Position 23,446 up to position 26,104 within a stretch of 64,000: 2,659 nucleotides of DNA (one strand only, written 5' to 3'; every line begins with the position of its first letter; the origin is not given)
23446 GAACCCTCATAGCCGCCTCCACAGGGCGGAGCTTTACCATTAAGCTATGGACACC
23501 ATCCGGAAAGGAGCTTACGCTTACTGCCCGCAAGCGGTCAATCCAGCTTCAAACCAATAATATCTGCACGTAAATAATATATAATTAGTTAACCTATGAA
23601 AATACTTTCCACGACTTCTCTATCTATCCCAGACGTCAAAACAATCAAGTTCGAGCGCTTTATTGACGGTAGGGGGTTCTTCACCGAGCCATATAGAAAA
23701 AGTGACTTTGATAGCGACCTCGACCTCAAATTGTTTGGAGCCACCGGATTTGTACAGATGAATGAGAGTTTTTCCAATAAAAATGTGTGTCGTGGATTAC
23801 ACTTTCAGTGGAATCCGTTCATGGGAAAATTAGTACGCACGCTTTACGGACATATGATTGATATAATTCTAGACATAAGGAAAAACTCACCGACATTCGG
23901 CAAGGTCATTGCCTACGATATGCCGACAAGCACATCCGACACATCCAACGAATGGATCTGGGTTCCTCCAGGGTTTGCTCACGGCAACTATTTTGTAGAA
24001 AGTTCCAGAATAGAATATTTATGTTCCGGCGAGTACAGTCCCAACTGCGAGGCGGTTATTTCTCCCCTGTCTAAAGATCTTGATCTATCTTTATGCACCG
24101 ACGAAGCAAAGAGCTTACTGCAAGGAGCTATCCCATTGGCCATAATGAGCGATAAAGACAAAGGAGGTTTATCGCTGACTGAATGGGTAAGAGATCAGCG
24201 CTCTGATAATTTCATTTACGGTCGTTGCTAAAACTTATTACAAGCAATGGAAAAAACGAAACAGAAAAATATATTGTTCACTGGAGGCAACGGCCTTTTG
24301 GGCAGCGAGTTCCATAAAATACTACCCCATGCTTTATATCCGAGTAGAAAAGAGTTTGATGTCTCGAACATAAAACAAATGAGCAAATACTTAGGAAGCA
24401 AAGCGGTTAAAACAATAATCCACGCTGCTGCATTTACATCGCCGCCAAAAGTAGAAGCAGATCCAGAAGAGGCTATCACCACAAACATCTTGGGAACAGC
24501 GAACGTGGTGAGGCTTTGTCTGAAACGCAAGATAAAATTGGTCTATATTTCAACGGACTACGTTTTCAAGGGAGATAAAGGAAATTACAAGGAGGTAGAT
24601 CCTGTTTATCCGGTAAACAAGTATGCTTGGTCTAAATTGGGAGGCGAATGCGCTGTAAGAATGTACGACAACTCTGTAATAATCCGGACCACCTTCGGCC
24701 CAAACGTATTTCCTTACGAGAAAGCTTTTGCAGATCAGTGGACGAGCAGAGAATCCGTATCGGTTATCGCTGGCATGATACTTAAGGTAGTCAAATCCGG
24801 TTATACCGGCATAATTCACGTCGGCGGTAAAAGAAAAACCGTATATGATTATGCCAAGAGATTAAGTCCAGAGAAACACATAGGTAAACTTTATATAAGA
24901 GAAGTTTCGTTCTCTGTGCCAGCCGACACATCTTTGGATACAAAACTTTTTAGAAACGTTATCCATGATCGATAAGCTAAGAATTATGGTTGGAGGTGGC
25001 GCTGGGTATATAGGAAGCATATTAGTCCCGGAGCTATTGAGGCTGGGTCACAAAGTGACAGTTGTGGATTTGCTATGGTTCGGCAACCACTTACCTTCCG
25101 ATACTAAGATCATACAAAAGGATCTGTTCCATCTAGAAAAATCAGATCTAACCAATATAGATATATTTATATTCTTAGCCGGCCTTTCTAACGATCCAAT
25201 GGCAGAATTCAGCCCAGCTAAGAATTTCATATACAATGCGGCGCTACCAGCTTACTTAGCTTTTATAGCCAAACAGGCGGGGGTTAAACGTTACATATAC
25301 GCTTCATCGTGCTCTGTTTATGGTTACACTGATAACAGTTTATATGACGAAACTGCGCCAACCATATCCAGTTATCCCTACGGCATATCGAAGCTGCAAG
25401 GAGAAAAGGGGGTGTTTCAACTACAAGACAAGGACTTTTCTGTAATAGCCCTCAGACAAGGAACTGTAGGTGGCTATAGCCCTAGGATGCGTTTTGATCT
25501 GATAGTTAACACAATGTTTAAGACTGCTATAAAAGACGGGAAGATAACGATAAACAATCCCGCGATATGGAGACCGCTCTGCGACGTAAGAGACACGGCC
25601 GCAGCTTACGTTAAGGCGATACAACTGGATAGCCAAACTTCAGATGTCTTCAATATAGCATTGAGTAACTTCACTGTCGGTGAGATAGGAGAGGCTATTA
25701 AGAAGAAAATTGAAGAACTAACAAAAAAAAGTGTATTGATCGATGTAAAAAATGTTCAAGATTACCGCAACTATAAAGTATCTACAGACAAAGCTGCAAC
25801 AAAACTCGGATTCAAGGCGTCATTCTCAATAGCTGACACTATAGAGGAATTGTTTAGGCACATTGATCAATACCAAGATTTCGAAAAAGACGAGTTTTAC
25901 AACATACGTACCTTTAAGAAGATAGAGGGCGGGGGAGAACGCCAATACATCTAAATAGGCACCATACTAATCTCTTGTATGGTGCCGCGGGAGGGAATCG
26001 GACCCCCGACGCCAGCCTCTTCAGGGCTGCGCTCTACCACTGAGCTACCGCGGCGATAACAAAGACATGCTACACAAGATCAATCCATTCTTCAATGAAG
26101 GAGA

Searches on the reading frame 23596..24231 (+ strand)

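Call 24: search_protein_families(library=pfam, proteins=[window:23596-24231:+], max_evalue=0.001)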
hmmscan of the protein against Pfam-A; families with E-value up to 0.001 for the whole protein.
window:23596-24231:+ (211 aa): 1 family
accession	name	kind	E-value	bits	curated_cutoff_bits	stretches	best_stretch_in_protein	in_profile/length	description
PF00908.23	dTDP_sugar_isom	-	4.6e-38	131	27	1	9-195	2-167/168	dTDP-4-dehydrorhamnose 3,5-epimerase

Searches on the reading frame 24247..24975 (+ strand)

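Call 24: search_protein_families(library=pfam, proteins=[window:24247-24975:+], max_evalue=0.001)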
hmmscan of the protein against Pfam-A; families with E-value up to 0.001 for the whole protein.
window:24247-24975:+ (242 aa): 6 families
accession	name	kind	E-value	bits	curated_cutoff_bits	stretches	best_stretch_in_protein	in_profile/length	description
PF04321.23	RmlD_sub_bind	-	6.7e-36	124.3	27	1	8-168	2-170/287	RmlD substrate binding domain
PF01370.27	Epimerase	-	3.2e-17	63.2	20.9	1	9-149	1-165/240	NAD dependent epimerase/dehydratase family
PF02719.21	Polysacc_synt_2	-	1.4e-13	51.2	20.2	1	38-105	62-130/293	Polysaccharide biosynthesis protein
PF16363.11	GDP_Man_Dehyd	-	3.3e-13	50.2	27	1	37-149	59-176/332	GDP-mannose 4,6 dehydratase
PF07993.18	NAD_binding_4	-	2.4e-08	33.9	20.1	1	51-116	86-150/258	Male sterility protein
PF01073.25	3Beta_HSD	-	3e-05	23.6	22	1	37-108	52-122/280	3-beta hydroxysteroid dehydrogenase/isomerase family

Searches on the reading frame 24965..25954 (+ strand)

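Call 24: search_protein_families(library=pfam, proteins=[window:24965-25954:+], max_evalue=0.001)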
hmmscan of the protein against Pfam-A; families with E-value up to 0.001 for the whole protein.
window:24965-25954:+ (329 aa): 5 families
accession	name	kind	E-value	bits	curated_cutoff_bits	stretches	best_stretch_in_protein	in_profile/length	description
PF01370.27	Epimerase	-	7.7e-28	98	20.9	1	7-232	1-240/240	NAD dependent epimerase/dehydratase family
PF16363.11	GDP_Man_Dehyd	-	1e-16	61.8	27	1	8-295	1-331/332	GDP-mannose 4,6 dehydratase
PF04321.23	RmlD_sub_bind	-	3.4e-08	33.3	27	1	6-232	2-213/287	RmlD substrate binding domain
PF01073.25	3Beta_HSD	-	6.2e-06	25.9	22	1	9-180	2-193/280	3-beta hydroxysteroid dehydrogenase/isomerase family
PF05368.20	NmrA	-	2.2e-05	24.6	27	0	5-33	3-31/298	NmrA-like family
